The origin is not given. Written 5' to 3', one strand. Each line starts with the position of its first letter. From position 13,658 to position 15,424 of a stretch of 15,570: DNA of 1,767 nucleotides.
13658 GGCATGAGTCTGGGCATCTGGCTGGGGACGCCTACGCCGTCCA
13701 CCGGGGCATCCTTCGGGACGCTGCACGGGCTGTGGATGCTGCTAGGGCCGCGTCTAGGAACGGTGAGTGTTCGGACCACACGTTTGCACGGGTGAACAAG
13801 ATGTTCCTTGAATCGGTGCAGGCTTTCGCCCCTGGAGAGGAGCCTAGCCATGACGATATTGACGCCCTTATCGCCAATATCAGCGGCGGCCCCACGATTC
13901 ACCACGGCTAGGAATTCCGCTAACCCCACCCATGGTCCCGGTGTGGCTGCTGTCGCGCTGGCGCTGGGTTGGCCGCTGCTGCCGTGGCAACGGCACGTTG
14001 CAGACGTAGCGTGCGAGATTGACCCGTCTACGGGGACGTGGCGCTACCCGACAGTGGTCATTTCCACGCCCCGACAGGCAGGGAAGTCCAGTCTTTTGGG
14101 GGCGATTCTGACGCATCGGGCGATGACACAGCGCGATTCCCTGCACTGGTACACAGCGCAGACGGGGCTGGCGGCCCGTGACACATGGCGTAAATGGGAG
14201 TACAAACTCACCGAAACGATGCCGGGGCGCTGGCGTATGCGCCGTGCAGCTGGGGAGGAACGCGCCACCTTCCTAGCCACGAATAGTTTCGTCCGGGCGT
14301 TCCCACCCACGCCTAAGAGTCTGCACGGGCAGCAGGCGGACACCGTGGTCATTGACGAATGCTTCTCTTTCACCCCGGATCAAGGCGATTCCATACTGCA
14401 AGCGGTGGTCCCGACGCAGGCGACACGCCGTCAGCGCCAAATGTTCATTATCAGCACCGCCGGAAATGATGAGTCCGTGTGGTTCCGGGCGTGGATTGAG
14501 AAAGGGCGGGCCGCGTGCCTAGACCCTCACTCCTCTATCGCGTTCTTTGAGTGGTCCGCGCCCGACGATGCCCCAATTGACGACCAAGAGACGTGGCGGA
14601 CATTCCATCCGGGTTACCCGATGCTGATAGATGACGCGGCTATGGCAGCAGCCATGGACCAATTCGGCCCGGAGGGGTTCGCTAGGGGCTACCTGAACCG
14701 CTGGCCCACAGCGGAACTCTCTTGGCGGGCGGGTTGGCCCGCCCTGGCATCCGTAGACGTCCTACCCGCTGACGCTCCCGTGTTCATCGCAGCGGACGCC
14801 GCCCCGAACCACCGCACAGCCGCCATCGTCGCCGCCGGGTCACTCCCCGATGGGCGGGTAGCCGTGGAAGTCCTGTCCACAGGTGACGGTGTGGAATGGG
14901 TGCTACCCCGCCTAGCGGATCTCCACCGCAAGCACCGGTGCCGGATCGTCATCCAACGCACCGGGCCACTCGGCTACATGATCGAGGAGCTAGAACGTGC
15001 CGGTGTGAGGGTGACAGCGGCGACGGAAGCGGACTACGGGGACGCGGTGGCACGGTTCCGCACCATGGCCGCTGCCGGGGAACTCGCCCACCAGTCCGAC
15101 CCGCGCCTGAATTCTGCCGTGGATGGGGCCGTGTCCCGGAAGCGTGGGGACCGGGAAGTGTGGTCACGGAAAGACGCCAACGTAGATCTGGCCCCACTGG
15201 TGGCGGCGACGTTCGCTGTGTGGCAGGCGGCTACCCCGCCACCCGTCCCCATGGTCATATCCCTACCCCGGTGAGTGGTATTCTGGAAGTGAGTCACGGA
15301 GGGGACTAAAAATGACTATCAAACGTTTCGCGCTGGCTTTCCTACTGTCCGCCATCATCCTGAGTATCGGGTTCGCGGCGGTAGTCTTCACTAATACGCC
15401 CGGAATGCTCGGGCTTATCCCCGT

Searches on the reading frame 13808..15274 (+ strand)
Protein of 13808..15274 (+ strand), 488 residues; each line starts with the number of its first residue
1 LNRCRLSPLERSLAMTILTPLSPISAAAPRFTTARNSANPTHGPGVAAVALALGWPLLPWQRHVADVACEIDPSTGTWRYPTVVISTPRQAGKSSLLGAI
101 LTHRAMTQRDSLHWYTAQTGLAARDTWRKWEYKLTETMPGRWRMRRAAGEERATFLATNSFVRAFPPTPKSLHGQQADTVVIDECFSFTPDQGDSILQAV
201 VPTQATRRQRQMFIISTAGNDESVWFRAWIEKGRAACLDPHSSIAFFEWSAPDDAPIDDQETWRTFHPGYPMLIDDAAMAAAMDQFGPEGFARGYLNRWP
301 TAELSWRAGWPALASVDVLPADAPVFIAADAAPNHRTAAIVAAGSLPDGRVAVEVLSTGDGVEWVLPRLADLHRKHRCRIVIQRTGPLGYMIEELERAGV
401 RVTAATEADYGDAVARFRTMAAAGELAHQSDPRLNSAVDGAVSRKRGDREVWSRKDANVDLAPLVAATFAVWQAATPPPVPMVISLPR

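Call 5: search_dna_similar(query=window:13808-15274:+, collection=phages, mode=protein, max_rows=30)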
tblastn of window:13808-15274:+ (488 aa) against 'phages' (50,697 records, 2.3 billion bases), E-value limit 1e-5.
Records with a match: 826; places in all: 826; records where one place covers at least 80% of the query: 390.
Best place of each record, by identity: <60% 826.
By first word of the organism name: Mycobacterium 303; Arthrobacter 206; Gordonia 168; Microbacterium 94; Rhodococcus 13; Propionibacterium 10; Curtobacterium 9; Corynebacterium 9; Bacteriophage 3; Bifidobacterium 2; and 8 more.
By host as written in the record: Mycobacterium smegmatis mc2 155 226; Arthrobacter sp. ATCC 21022 143; Gordonia terrae 3612 128; Microbacterium foliorum NRRL B-24224 53; Mycobacterium smegmatis mc#155 39; Microbacterium foliorum NRRL B-24224 SEA 31; Arthrobacter globiformis B-2979 22; - 14; and 70 more.
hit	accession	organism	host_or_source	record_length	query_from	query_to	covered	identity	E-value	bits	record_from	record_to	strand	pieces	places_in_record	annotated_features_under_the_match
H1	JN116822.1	Rhodococcus phage RRH1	Rhodococcus rhodochrous str. Rrho39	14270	2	472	97%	35.6%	9e-51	191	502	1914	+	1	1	terL: terminase large subunit | terS: terminase small subunit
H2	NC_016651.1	Rhodococcus phage RRH1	Rhodococcus rhodochrous str. Rrho39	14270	2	472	97%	35.6%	9e-51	191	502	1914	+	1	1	terL: terminase large subunit | terS: terminase small subunit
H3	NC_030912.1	Gordonia phage McGonagall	Gordonia neofelifaecis NRRL 59395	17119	18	487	96%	33.7%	2e-39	158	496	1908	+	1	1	2: terminase family protein | 1: terminase small subunit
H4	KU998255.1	Gordonia phage McGonagall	Gordonia neofelifaecis NRRL 59395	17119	18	487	96%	33.7%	2e-39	158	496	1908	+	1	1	2: terminase large subunit | 1: hypothetical protein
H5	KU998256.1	Gordonia phage Jeanie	Gordonia neofelifaecis NRRL 59395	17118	18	487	96%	33.7%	2e-39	158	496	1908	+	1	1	2: terminase large subunit | 1: hypothetical protein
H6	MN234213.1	Gordonia phage Schiebs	Gordonia rubripertincta NRRL B-16540 SEA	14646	25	480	93%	32.0%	3e-37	151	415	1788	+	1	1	2: terminase large subunit | 1: terminase small subunit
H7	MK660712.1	Gordonia phage EricDab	Gordonia neofelifaecis NRRL 59395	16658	5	474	96%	30.6%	5e-31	133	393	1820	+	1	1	2: terminase | 1: hypothetical protein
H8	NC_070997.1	Gordonia phage EricDab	Gordonia neofelifaecis NRRL 59395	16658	5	474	96%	30.6%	5e-31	133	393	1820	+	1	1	2: terminase large subunit | 1: terminase small subunit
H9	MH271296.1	Gordonia phage Emperor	Gordonia terrae 3612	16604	61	483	87%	33.6%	4e-41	163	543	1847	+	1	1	2: terminase large subunit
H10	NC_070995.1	Gordonia phage Emperor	Gordonia terrae 3612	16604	61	483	87%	33.6%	4e-41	163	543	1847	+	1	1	2: terminase large subunit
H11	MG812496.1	Gordonia phage SallySpecial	Gordonia terrae 3612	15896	61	483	87%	32.6%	3e-40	160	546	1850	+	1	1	terminase large subunit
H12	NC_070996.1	Gordonia phage SallySpecial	Gordonia terrae 3612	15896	61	483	87%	32.6%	3e-40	160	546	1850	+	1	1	terminase large subunit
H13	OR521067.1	Gordonia phage Rahul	Gordonia rubripertincta Grub38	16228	69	484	85%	32.9%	3e-36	149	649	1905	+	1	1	2: terminase large subunit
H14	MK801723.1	Gordonia phage Coeur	Gordonia terrae 3612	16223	69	484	85%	32.4%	4e-36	148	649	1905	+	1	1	2: terminase large subunit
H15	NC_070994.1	Gordonia phage Coeur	Gordonia terrae 3612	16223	69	484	85%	32.4%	4e-36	148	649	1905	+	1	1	2: terminase large subunit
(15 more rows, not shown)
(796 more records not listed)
